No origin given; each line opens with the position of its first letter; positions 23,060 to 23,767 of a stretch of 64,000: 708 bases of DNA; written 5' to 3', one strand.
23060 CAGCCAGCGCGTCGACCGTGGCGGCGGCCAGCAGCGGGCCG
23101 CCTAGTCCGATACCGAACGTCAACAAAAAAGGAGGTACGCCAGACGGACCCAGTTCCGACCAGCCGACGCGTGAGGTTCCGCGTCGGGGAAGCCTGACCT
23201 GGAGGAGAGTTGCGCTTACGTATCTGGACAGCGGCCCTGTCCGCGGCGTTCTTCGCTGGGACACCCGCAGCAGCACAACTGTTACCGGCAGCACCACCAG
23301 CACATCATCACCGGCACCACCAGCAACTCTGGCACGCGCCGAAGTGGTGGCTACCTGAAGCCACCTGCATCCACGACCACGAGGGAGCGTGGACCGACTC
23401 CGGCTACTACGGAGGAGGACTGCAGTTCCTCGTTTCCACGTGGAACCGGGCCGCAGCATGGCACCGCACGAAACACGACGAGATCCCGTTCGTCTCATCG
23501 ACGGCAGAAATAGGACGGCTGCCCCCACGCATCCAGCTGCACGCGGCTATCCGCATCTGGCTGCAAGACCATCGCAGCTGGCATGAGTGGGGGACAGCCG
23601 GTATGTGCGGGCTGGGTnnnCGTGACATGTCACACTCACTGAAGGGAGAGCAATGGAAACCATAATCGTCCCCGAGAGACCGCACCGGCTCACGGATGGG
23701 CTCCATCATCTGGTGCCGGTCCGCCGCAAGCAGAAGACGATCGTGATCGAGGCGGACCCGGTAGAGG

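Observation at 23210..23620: Free-standing secreted Rpf-like (transglycosylase-like) gene in the early region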

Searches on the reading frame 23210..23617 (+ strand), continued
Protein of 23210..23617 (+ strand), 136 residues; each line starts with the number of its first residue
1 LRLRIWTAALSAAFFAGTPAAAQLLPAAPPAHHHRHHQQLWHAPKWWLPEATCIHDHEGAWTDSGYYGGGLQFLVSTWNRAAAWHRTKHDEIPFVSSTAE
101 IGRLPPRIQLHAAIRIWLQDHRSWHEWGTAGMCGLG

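Call 42: find_related_loci(query=A1, collection=viral_contigs, flank=8000)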
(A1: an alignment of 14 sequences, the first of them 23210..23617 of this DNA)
Query A1 (136 aa) in viral_contigs; peptide patterns used: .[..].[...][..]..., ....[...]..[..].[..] (x = any residue, [..] = any of these).
57 stretches matched a pattern; 24 encode a relative of the query (tblastn E <= 1e-3); 24 distinct loci.
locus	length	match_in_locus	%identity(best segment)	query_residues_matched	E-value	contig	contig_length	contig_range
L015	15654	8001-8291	48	39-135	2e-25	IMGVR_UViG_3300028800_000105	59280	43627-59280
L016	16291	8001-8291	48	39-135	2e-25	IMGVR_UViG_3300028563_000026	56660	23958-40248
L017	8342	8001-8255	48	39-135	3e-24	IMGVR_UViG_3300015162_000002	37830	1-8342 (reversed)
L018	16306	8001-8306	44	22-135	2e-23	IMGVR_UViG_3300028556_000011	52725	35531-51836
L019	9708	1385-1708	44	21-135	4e-20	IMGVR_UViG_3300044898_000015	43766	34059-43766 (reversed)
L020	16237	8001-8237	49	45-135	8e-20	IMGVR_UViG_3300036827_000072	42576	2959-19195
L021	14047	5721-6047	37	3-135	6e-18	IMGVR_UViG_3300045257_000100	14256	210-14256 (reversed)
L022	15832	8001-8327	37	3-135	6e-18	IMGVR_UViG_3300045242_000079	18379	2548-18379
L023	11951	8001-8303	47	33-134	5e-23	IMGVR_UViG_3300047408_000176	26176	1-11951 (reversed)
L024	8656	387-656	42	41-135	2e-16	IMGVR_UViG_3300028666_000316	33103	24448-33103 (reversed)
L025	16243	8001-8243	45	45-135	2e-16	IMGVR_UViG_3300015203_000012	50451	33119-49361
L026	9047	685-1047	35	9-135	3e-15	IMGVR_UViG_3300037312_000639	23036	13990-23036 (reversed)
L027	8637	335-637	41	21-135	6e-15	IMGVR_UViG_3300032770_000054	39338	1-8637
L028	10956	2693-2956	41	44-135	2e-14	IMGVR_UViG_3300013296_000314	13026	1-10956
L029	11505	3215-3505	41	41-135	1e-13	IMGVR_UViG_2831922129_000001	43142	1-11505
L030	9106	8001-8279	38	39-135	4e-11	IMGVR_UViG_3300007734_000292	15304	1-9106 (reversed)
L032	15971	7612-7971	36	31-135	8e-9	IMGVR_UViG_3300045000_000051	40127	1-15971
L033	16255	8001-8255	33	44-134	2e-7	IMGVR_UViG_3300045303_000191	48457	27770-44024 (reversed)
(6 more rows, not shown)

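Call 88: search_protein_families(library=pfam, proteins=[L010:6729-8024:-, L017:6367-7533:+, L019:2108-2986:+, L021:4326-5411:+, L023:9110-10030:+, L024:880-3009:+, L029:1903-2862:+, L030:6791-7609:+, L032:5263-6705:+, L033:6652-7920:+], max_evalue=0.001)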
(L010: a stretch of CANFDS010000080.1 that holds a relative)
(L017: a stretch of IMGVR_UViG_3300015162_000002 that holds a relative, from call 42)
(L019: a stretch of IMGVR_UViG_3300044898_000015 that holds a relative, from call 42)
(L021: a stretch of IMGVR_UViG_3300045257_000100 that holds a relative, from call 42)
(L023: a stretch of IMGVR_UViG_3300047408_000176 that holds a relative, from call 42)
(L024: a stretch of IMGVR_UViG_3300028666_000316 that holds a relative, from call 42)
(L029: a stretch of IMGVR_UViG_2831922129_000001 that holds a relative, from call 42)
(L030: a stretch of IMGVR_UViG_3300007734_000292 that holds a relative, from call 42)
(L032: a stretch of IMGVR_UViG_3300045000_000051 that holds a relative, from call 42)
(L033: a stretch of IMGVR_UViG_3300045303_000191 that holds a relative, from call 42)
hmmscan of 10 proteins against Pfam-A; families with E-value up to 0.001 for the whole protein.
L010:6729-8024:- (432 aa): 1 family
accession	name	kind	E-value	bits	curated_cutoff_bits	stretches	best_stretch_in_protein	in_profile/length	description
PF07690.21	MFS_1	-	3.6e-26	92.4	33.4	2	28-331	2-291/347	Major Facilitator Superfamily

L017:6367-7533:+ (389 aa): 3 families
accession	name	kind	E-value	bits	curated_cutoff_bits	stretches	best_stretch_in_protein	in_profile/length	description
PF00589.27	Phage_integrase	-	6.4e-16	59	27.1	1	142-306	6-169/172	Phage integrase family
PF02899.23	Phage_int_SAM_1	-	1.9e-06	28.5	22.3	1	36-111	12-82/83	Phage integrase, N-terminal SAM-like domain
PF13495.12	Phage_int_SAM_4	-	0.00028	21.6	27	1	36-113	12-83/85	Phage integrase, N-terminal SAM-like domain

L019:2108-2986:+ (293 aa): 0 families

L021:4326-5411:+ (362 aa): 3 families
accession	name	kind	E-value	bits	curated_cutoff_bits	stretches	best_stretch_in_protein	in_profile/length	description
PF00589.27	Phage_integrase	-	1.2e-14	54.9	27.1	1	143-301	10-168/172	Phage integrase family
PF02899.23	Phage_int_SAM_1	-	5.6e-06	27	22.3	1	34-107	14-82/83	Phage integrase, N-terminal SAM-like domain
PF13495.12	Phage_int_SAM_4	-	0.00072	20.3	27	0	35-109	15-83/85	Phage integrase, N-terminal SAM-like domain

L023:9110-10030:+ (307 aa): 1 family
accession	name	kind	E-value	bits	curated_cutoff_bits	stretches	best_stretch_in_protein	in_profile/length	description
PF00589.27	Phage_integrase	-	9.5e-24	84.5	27.1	1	141-292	26-170/172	Phage integrase family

L024:880-3009:+ (710 aa): 1 family
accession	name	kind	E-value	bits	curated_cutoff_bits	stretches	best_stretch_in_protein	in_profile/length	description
PF01555.25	N6_N4_Mtase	-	8.6e-41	140.7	26.7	3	471-595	68-180/221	DNA methylase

L029:1903-2862:+ (320 aa): 1 family
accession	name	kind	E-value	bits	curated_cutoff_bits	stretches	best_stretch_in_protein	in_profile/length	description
PF00145.23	DNA_methylase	-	5.6e-38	131.6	22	1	63-218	2-166/324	C-5 cytosine-specific DNA methylase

L030:6791-7609:+ (273 aa): 1 family
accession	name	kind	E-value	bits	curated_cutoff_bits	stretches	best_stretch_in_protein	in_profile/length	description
PF04404.17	ERF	-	9.3e-22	78.1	25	1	7-123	3-132/153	ERF superfamily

L032:5263-6705:+ (481 aa): 3 families
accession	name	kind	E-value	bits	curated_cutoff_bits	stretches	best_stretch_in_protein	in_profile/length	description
PF00589.27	Phage_integrase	-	1e-14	55.1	27.1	1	249-415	7-168/172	Phage integrase family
PF02899.23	Phage_int_SAM_1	-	9.3e-11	42.3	22.3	1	131-213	2-83/83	Phage integrase, N-terminal SAM-like domain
PF13495.12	Phage_int_SAM_4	-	6.8e-05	23.6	27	1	134-212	6-81/85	Phage integrase, N-terminal SAM-like domain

L033:6652-7920:+ (423 aa): 3 families
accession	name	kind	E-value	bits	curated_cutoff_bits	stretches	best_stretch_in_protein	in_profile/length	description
PF00589.27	Phage_integrase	-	6.1e-11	42.8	27.1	1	144-316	8-167/172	Phage integrase family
PF02899.23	Phage_int_SAM_1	-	5.1e-08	33.5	22.3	1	35-113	1-83/83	Phage integrase, N-terminal SAM-like domain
PF13495.12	Phage_int_SAM_4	-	0.00027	21.7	27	1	38-109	5-78/85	Phage integrase, N-terminal SAM-like domain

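Call 92: search_protein_families(library=pfam, proteins=[L009:4361-5557:+, L009:6149-7417:+, L011:4144-5550:+, L011:5550-6482:+, L011:6568-7713:+, L011:10253-12310:-, L011:12422-13327:-, L010:3739-4902:-, L010:8424-9464:+, L012:38-1144:+], max_evalue=0.001)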
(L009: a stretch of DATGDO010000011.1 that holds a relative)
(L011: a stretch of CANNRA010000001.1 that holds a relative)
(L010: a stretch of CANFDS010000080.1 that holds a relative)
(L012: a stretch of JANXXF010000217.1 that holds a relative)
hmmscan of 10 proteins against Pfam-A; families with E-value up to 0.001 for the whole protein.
L009:4361-5557:+ (399 aa): 1 family
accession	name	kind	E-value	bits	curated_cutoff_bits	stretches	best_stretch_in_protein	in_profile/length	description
PF13479.12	AAA_24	-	1.7e-08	35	27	1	55-205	5-141/195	AAA domain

L009:6149-7417:+ (423 aa): 1 family
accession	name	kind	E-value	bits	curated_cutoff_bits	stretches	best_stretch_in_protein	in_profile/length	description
PF00589.27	Phage_integrase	-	2.3e-06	27.9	27.1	1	253-362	25-138/172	Phage integrase family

L011:4144-5550:+ (469 aa): 2 families
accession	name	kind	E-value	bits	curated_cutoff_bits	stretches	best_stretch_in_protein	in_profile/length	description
PF01979.26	Amidohydro_1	-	4.9e-19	69.2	25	1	293-434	227-345/345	Amidohydrolase family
PF07969.17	Amidohydro_3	-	2.6e-18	67.2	29.7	2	305-418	363-469/472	Amidohydrolase family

L011:5550-6482:+ (311 aa): 2 families
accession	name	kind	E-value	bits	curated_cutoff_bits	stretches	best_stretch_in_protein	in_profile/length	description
PF13714.12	PEP_mutase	-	1.2e-45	156.4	31.5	1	9-251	1-238/240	Phosphoenolpyruvate phosphomutase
PF00463.27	ICL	-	2.1e-14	53.4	26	1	79-174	150-248/526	Isocitrate lyase family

L011:6568-7713:+ (382 aa): 1 family
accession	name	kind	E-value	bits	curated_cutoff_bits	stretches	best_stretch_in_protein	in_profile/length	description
PF13407.12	Peripla_BP_4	-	7.1e-22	78.6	35.1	1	72-312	2-238/258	Periplasmic binding protein domain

L011:10253-12310:- (686 aa): 7 families
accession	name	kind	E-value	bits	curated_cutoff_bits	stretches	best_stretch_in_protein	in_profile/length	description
PF03764.24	EFG_IV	-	3.2e-41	140.3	24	1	464-582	1-120/121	Elongation factor G, domain IV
PF00009.33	GTP_EFTU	-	3.7e-28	98.8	26.5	1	8-280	2-187/188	Elongation factor Tu GTP binding domain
PF00679.30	EFG_C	-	2.2e-26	92.1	27.9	1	586-671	2-88/89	Elongation factor G C-terminus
PF14492.12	EFG_III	-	3.2e-25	88.4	27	1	390-462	2-74/75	Elongation Factor G, domain III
PF22042.2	EF-G_D2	-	1.1e-13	51.6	27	1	296-376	3-82/84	Elongation factor G domain 2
PF03144.31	GTP_EFTU_D2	-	1.1e-06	29.4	30.3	1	309-375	1-72/73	Elongation factor Tu domain 2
PF16658.11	RF3_C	-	5.2e-05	23.5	40.1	1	406-480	23-97/132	Class II release factor RF3, C-terminal domain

L011:12422-13327:- (302 aa): 4 families
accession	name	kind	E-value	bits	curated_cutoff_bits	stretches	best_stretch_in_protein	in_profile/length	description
PF04545.22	Sigma70_r4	-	2.6e-20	72.1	24.1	1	242-290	1-49/50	Sigma-70, region 4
PF04542.20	Sigma70_r2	-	5.6e-16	58.5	24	1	69-141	1-70/71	Sigma-70 region 2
PF08281.18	Sigma70_r4_2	-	7.8e-12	45.1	25.7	1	236-289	1-54/54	Sigma-70, region 4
PF04539.22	Sigma70_r3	-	1.2e-09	38.6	25.3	1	150-228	3-76/78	Sigma-70 region 3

L010:3739-4902:- (388 aa): 0 families

L010:8424-9464:+ (347 aa): 2 families
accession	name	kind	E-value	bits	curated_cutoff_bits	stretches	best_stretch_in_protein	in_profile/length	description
PF13635.12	DUF4143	-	1.1e-31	110.2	28.1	1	136-299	1-159/160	Domain of unknown function (DUF4143)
PF13173.12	AAA_14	-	9.1e-11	42.3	27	1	3-68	64-129/129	AAA domain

L012:38-1144:+ (369 aa): 2 families
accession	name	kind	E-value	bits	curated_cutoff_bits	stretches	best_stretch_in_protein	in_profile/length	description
PF02369.22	Big_1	-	0.0001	22.8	34.9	1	267-325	8-66/93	Bacterial Ig-like domain (group 1)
PF23197.1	IG_AIR9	-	0.00056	20.1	27.5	1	142-214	8-79/87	AIR9 A9 domain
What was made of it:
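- Tried and rejected: L011 and L010 show cellular contexts with EF-G, sigma-70 and an MFS transporter (call 92).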

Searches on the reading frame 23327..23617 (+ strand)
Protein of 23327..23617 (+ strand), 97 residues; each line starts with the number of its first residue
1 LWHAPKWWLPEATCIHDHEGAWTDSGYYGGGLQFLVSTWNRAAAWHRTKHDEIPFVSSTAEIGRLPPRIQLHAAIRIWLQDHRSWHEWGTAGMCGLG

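Call 46: predict_structure(alignment_id=A2)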
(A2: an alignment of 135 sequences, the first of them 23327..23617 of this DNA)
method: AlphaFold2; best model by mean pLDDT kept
length: 97 residues; sequences in the alignment: 135
mean_pLDDT: 95.1   pTM: 0.87
mean pLDDT of the five models: 95.1, 94.9, 94.2, 93.9, 93.0
residues with pLDDT >= 90: 86; 70-90: 10; 50-70: 1; < 50: 0
segments of 3 or more residues with pLDDT < 50: none
pLDDT, mean of each block of 10 residues (from residue 1): 89 97 96 98 89 96 98 97 96 94
secondary structure, 60 per line:
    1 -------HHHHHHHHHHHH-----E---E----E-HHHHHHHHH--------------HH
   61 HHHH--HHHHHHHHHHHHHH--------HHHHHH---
elements in order: H8-19 H36-44 H59-64 H67-80 H89-94
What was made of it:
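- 23339..23617 (+): Lysozyme-like Rpf-fold catalytic domain, aa 44-136. AlphaFold2 model of aa 40-136, pLDDT 95.1, pTM 0.87 (call 46).
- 23381..23383 (+): Codon of Glu58, the proposed catalytic acid at the C-terminal end of helix 1. Helix 1 of the model ends at this residue (call 46).
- On Rpf / Transglycosylase-like domain superfamily (Pfam PF06737): AlphaFold2 model with pLDDT 95.1 (call 46).
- Fold. pLDDT 95 model (call 46).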

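Call 50: fold_search(model_id=the predicted structure, library=pdb)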
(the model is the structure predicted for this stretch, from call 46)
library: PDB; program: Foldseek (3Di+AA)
matches with E <= 10: 27; with E <= 0.001: 0
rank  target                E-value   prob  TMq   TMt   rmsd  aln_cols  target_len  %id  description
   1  3eo5                  1.5e-01  1.00  0.66  0.39   3.4        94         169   19  Crystal structure of the resuscitation promoting factor RpfB (released 2009-01-13)
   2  4emn_B                2.0e-01  1.00  0.65  0.77   3.3        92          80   18  Crystal structure of RpfB catalytic domain in complex with benzamidine (released 2013-02-27)
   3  1xsf_MODEL_1_A        2.1e-01  0.98  0.59  0.54   3.4        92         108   20  Solution structure of a resuscitation promoting factor domain from Mycobacterium tuberculosis (released 2005-02-15)
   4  4emn_A                3.1e-01  0.96  0.58  0.68   4.2        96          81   19  Crystal structure of RpfB catalytic domain in complex with benzamidine (released 2013-02-27)
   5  4cge_A                3.1e-01  0.94  0.52  0.66   3.1        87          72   22  Crystal structure of Mycobacterium tuberculosis Resuscitation promoting factor E (released 2014-02-05)
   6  4cge_B                3.2e-01  0.92  0.52  0.66   3.4        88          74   20  Crystal structure of Mycobacterium tuberculosis Resuscitation promoting factor E (released 2014-02-05)
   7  5e27_B                5.8e-01  0.80  0.50  0.25   4.7        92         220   21  The structure of Resuscitation Promoting Factor B from M. tuberculosis reveals unexpected ubiquitin-like domains (released 2015-11-18)
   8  5ohu                  1.5e+00  0.35  0.47  0.10   4.0        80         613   20  The X-ray Structure of Lytic Transglycosylase Slt from Pseudomonas aeruginosa (released 2018-04-18)
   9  1qte                  1.7e+00  0.35  0.49  0.10   3.6        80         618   19  CRYSTAL STRUCTURE OF THE 70 KDA SOLUBLE LYTIC TRANSGLYCOSYLASE SLT70 FROM ESCHERICHIA COLI AT 1.90 A RESOLUTION IN COMPL (released 1999-08-31)
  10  4dqj_B                2.5e+00  0.38  0.52  0.38   3.2        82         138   17  Structural Investigation of Bacteriophage Phi6 Lysin (in complex with chitotetraose) (released 2013-01-02)
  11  6fcq                  3.2e+00  0.18  0.46  0.10   4.0        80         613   20  The X-ray Structure of Lytic Transglycosylase Slt inactive mutant E503Q from Pseudomonas aeruginosa in complex with Bulg (released 2018-04-18)
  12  7e8k_A                3.8e+00  0.04  0.18  0.11  11.7        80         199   11  Crystal structure of Proteinaceous RNase P (PRORP) from Planctomycetes bacterium GWF2_40_8 (released 2022-03-02)
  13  1sly                  4.2e+00  0.18  0.49  0.10   3.7        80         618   19  COMPLEX OF THE 70-KDA SOLUBLE LYTIC TRANSGLYCOSYLASE WITH BULGECIN A (released 1996-08-17)
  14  6fbt_A                4.2e+00  0.16  0.48  0.10   3.8        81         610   21  The X-ray Structure of Lytic Transglycosylase Slt from Pseudomonas aeruginosa in complex with the reaction product NAG (released 2018-04-18)
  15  4dq5_A                4.5e+00  0.20  0.53  0.33   4.5        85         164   16  Structural Investigation of Bacteriophage Phi6 Lysin (WT) (released 2013-01-02)
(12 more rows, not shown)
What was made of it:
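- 23339..23617 (+): The top 7 Foldseek PDB hits are RpfB or RpfE, with probability up to 1.00 and TM up to 0.77 (call 50).
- On Rpf / Transglycosylase-like domain superfamily (Pfam PF06737): E-values are weak at 0.15-0.6 (call 50).
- RpfB and RpfE are the top 7 PDB hits, followed by Slt70 and the phi6 lysin (call 50).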

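Call 86: fold_search(model_id=the predicted structure, library=viral)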
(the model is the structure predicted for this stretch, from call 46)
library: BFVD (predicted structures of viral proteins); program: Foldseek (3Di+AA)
matches with E <= 10: 57; with E <= 0.001: 0
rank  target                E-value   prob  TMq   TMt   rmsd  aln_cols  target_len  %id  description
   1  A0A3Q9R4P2            5.2e-02  1.00  0.62  0.28   4.1        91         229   22  Hydrolase [Streptomyces phage Gilson]
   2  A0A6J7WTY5            5.5e-02  1.00  0.58  0.38   4.1        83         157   24  Transglycosylase-like [uncultured Caudovirales phage]
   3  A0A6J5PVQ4            2.2e-01  0.90  0.56  0.38   6.2       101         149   18  Transglycosylase-like [uncultured Caudovirales phage]
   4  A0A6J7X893            2.5e-01  0.91  0.53  0.48   4.1        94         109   20  Transglycosylase-like [uncultured Caudovirales phage]
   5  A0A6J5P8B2            4.3e-01  0.69  0.39  0.29   4.2        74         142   27  Transglycosylase-like [uncultured Caudovirales phage]
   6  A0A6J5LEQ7            1.2e+00  0.38  0.51  0.07   7.5       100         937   17  LT_GEWL domain containing protein [uncultured Caudovirales phage]
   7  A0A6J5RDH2            1.2e+00  0.47  0.53  0.40   3.9       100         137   20  Transglycosylase-like [uncultured Caudovirales phage]
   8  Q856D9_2              1.6e+00  0.57  0.47  0.05   4.1        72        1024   22  Resuscitation-promoting factor core lysozyme-like domain-containing protein [Mycobacterium phage Barnyard]
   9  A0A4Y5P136            2.6e+00  0.28  0.44  0.06   4.5        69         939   28  (no name in the UniProt tables at hand)
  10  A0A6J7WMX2            2.9e+00  0.16  0.43  0.30   5.7        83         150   17  Transglycosylase SLT domain 1 [uncultured Caudovirales phage]
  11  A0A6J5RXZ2            3.1e+00  0.12  0.38  0.12   5.2        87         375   13  Transglycosylase SLT domain 1 [uncultured Caudovirales phage]
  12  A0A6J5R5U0            3.5e+00  0.16  0.45  0.09   7.4        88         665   15  Uncharacterized protein [uncultured Caudovirales phage]
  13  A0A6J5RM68            3.7e+00  0.16  0.47  0.54   4.4        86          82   15  Uncharacterized protein [uncultured Caudovirales phage]
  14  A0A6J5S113            3.7e+00  0.13  0.45  0.29   4.8        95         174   16  LT_GEWL domain containing protein [uncultured Caudovirales phage]
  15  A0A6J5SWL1            3.7e+00  0.11  0.43  0.28   5.7        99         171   16  LT_GEWL domain containing protein [uncultured Caudovirales phage]
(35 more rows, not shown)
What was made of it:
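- Closest known: Rpf-like 'motif 1' embedded in mycobacteriophage tape measure proteins. Same: Barnyard appears among the fold hits (call 86).
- Closest known: Small 'Transglycosylase-like' proteins of uncultured Caudovirales in UniProt/BFVD. Same: They are similar in size (109-157 aa) and are stand-alone (call 86).
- Viral 'Transglycosylase-like' proteins and the Barnyard tape measure protein appear in BFVD (call 86).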
